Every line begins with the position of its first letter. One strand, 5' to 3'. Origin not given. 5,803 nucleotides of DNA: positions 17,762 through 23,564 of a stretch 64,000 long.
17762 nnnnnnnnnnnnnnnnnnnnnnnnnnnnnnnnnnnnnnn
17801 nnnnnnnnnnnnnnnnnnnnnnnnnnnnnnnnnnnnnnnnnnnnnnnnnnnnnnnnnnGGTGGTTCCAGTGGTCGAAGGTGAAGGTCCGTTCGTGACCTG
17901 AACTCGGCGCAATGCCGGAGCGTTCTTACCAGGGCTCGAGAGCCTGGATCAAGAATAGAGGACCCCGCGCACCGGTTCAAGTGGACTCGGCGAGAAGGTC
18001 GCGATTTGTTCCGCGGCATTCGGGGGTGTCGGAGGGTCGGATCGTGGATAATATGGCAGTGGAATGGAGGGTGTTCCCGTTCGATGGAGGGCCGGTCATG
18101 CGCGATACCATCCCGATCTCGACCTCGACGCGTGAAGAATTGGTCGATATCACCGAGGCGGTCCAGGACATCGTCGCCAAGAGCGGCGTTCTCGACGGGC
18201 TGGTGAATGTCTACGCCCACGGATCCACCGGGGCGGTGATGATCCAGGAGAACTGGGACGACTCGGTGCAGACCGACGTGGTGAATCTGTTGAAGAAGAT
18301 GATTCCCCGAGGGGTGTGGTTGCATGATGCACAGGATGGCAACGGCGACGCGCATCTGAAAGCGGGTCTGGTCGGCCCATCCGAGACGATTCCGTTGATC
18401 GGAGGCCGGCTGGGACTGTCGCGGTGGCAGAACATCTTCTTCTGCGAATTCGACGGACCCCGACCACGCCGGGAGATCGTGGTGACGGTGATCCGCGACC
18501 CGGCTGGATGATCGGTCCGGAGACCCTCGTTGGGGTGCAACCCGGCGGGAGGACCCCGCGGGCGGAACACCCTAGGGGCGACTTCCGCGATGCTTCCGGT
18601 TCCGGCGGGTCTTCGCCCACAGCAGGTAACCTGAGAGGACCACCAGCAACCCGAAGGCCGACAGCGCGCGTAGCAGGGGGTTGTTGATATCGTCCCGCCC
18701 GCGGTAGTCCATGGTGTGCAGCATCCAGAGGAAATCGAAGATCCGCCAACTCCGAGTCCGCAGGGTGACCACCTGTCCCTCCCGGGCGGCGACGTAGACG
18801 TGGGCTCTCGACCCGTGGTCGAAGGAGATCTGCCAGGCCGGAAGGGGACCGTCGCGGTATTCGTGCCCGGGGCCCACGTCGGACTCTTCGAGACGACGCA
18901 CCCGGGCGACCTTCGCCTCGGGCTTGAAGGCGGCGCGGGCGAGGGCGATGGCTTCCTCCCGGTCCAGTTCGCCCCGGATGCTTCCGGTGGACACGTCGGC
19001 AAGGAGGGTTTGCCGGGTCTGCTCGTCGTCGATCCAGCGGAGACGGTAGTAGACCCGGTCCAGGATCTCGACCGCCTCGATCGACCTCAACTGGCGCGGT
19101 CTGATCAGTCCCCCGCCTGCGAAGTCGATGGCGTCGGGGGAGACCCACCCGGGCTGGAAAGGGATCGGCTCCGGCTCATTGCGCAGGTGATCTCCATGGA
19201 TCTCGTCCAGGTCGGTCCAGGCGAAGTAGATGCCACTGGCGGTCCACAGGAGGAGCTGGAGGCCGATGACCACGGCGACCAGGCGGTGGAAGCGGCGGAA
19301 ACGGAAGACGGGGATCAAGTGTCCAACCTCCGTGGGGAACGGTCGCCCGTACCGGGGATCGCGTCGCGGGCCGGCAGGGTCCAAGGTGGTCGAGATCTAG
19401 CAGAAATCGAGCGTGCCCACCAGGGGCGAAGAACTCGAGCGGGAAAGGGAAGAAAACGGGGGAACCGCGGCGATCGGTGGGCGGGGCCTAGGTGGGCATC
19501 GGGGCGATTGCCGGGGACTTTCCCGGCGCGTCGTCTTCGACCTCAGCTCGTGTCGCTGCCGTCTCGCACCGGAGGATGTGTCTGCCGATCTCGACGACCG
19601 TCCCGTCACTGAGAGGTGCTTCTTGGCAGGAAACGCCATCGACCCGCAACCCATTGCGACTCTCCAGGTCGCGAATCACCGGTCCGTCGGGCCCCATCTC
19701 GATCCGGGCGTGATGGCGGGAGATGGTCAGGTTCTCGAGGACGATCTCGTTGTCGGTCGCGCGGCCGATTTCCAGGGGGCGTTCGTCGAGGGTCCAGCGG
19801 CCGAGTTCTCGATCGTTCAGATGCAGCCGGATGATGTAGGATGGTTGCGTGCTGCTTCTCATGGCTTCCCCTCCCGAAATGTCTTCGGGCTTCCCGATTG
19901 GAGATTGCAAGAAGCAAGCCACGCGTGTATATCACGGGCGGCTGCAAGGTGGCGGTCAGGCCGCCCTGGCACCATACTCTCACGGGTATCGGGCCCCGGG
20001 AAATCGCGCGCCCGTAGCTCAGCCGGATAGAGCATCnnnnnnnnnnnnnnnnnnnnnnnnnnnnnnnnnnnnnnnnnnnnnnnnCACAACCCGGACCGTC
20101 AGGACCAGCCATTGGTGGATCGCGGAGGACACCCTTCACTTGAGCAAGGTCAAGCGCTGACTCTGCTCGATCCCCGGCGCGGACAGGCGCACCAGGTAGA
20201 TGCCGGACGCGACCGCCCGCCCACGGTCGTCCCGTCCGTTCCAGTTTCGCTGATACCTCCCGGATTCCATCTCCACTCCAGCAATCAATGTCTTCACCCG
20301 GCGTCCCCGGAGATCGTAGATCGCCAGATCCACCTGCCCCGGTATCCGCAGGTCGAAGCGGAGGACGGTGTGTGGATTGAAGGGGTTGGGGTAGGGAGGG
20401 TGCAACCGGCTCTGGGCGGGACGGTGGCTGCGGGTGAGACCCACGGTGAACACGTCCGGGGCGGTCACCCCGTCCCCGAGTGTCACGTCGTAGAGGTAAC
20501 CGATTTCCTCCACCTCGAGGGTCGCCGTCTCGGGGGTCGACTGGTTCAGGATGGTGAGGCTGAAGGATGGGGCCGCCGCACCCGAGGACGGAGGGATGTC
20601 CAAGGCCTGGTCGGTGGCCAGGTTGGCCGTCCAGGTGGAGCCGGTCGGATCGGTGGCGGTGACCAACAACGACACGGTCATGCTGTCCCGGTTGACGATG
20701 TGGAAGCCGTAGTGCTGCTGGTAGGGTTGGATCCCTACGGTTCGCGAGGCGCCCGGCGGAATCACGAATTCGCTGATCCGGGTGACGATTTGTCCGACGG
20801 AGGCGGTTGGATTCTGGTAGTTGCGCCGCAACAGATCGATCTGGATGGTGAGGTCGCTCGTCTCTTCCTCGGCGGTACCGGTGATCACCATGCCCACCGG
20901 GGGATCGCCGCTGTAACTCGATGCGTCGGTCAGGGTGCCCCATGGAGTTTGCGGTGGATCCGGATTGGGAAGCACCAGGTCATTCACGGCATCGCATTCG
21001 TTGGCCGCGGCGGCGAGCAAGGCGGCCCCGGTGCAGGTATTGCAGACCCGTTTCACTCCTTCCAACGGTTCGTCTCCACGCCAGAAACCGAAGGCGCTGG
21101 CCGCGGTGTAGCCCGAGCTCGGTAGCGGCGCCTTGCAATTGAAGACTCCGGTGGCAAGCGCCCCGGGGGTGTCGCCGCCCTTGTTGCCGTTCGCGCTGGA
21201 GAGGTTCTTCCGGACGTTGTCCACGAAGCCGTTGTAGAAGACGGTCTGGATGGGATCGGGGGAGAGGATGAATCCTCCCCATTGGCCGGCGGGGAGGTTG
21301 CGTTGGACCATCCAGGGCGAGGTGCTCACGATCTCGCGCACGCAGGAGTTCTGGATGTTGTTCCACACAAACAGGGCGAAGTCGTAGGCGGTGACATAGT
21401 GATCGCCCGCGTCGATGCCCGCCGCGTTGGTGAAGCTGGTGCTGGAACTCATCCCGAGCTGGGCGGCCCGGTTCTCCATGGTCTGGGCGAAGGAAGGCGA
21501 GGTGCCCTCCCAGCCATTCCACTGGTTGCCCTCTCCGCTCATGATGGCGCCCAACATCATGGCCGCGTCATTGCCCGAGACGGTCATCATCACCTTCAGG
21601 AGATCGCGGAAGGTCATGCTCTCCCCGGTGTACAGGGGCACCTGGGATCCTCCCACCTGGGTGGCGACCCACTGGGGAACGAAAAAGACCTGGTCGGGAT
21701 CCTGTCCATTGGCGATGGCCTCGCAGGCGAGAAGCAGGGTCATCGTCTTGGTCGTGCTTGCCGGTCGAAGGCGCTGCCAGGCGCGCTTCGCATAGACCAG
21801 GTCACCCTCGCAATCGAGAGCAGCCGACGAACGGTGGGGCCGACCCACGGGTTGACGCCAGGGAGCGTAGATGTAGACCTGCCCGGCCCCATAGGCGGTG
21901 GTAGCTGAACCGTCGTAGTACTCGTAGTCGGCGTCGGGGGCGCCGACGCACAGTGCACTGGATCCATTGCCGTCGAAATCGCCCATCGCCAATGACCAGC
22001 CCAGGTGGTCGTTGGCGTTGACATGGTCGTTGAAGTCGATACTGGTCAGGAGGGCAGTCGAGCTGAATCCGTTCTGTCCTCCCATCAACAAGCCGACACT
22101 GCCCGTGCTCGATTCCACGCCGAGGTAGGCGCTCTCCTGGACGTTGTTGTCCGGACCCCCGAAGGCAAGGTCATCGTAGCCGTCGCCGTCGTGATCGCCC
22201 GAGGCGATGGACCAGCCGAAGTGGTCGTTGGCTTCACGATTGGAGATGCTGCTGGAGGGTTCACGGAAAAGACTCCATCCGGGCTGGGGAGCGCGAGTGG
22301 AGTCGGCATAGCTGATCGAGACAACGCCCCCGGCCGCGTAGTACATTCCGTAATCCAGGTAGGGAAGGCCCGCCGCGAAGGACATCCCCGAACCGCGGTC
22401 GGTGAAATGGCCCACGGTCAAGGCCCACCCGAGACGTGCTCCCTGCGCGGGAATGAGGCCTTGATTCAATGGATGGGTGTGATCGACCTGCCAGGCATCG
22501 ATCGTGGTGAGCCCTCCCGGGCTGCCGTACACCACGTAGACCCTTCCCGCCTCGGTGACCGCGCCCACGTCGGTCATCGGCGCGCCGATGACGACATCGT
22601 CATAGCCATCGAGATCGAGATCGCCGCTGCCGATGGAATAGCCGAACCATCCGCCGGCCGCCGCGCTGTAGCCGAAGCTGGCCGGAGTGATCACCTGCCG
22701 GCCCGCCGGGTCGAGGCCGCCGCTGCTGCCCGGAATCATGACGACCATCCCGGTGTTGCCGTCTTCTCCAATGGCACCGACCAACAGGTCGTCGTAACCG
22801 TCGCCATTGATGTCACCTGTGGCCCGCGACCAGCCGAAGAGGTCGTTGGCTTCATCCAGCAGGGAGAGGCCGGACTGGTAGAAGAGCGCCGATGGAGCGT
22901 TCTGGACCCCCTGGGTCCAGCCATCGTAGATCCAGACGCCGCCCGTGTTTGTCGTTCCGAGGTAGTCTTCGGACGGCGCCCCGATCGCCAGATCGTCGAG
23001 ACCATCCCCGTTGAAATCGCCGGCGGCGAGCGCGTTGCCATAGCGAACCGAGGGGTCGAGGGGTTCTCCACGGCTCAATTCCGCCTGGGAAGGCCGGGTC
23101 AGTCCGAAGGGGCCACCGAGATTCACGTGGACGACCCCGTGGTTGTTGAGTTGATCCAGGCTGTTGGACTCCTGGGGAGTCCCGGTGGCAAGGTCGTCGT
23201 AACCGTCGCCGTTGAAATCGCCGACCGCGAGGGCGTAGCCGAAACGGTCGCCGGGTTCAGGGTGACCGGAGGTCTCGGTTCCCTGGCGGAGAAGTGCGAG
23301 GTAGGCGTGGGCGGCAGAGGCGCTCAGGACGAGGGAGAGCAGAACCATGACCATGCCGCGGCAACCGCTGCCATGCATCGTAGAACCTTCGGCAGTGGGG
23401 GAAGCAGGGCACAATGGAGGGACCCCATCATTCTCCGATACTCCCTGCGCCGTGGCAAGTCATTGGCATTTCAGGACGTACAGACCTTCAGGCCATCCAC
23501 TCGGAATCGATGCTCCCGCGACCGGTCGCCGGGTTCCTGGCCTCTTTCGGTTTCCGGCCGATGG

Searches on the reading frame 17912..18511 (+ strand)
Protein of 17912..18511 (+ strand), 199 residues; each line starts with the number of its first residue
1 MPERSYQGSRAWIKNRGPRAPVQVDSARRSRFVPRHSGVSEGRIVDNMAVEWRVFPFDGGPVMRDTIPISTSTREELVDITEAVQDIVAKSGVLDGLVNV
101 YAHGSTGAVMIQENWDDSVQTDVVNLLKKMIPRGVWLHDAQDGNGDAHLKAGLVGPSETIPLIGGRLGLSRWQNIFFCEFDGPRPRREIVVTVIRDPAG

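Call 22: search_protein_families(library=pfam, proteins=[window:17912-18511:+], max_evalue=0.001)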
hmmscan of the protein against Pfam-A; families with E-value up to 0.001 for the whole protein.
window:17912-18511:+ (199 aa): 1 family
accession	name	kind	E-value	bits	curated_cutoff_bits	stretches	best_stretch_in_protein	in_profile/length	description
PF01894.22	UPF0047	-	6.8e-36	123.4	27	1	79-193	1-117/117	Uncharacterised protein family UPF0047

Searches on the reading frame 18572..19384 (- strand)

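Call 22: search_protein_families(library=pfam, proteins=[window:18572-19384:-], max_evalue=0.001)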
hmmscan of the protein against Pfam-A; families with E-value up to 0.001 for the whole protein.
window:18572-19384:- (270 aa): 1 family
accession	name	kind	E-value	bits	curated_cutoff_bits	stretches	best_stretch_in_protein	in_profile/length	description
PF03929.21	PepSY_TM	-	1e-08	35.8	28.8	1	28-258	176-294/295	PepSY-associated TM region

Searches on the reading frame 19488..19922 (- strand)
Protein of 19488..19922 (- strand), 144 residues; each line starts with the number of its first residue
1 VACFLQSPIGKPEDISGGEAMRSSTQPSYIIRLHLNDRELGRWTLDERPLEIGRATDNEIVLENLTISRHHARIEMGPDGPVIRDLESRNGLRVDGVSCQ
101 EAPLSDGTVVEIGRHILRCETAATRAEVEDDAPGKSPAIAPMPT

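Call 22: search_protein_families(library=pfam, proteins=[window:19488-19922:-], max_evalue=0.001)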
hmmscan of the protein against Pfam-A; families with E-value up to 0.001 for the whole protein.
window:19488-19922:- (144 aa): 2 families
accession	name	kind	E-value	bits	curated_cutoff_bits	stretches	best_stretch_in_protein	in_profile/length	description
PF00498.31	FHA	-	1.6e-15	57.7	20.7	1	51-113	2-67/67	FHA domain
PF16697.10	Yop-YscD_cpl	-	2e-11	44.4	33.2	1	44-118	13-89/94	Inner membrane component of T3SS, cytoplasmic domain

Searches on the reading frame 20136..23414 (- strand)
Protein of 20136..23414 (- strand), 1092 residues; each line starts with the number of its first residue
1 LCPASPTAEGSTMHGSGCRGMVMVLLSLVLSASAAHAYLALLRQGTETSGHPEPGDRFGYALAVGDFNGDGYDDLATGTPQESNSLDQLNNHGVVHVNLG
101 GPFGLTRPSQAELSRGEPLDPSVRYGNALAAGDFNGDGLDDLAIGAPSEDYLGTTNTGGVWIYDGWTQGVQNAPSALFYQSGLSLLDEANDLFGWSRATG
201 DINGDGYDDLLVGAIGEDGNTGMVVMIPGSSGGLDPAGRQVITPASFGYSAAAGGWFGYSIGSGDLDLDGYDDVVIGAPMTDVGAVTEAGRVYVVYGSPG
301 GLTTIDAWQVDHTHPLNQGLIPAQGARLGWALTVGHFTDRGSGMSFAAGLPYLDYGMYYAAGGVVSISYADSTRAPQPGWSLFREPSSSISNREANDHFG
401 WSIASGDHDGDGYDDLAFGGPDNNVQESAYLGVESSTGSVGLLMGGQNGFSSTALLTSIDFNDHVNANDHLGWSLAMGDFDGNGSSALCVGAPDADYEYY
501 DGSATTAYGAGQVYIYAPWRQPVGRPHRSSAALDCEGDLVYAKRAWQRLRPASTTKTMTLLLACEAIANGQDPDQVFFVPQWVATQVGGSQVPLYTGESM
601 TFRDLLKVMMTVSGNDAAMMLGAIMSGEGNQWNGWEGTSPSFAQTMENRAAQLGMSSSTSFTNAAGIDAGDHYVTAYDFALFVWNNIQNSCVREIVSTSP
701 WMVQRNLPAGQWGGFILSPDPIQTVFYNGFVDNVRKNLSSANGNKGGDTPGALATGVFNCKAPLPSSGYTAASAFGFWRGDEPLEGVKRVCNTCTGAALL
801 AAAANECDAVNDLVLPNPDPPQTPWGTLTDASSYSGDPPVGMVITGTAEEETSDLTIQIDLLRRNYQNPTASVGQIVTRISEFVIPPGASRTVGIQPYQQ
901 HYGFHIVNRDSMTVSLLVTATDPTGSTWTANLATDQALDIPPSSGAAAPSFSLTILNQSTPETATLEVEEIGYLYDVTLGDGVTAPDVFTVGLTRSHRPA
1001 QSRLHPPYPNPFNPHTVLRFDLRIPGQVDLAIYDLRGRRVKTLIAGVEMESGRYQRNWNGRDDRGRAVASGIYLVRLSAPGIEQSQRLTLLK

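Call 22: search_protein_families(library=pfam, proteins=[window:20136-23414:-], max_evalue=0.001)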
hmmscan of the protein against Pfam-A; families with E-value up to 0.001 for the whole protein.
window:20136-23414:- (1092 aa): 5 families
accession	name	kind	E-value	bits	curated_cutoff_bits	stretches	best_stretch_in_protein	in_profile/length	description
PF01839.29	FG-GAP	-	1.1e-50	169.3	22.1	5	126-163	2-37/37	FG-GAP repeat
PF00768.25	Peptidase_S11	-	9.7e-22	78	27.6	1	537-695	23-173/239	D-alanyl-D-alanine carboxypeptidase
PF13517.12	FG-GAP_3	-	2.8e-14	53.9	26.9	1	133-212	1-61/61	FG-GAP-like repeat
PF13860.13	FlgD_ig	-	6.2e-07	29.7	27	1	1027-1079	24-75/79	FlgD Ig-like domain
PF13354.11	Beta-lactamase2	-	3.6e-06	26.9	22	1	545-626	17-99/214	Beta-lactamase enzyme family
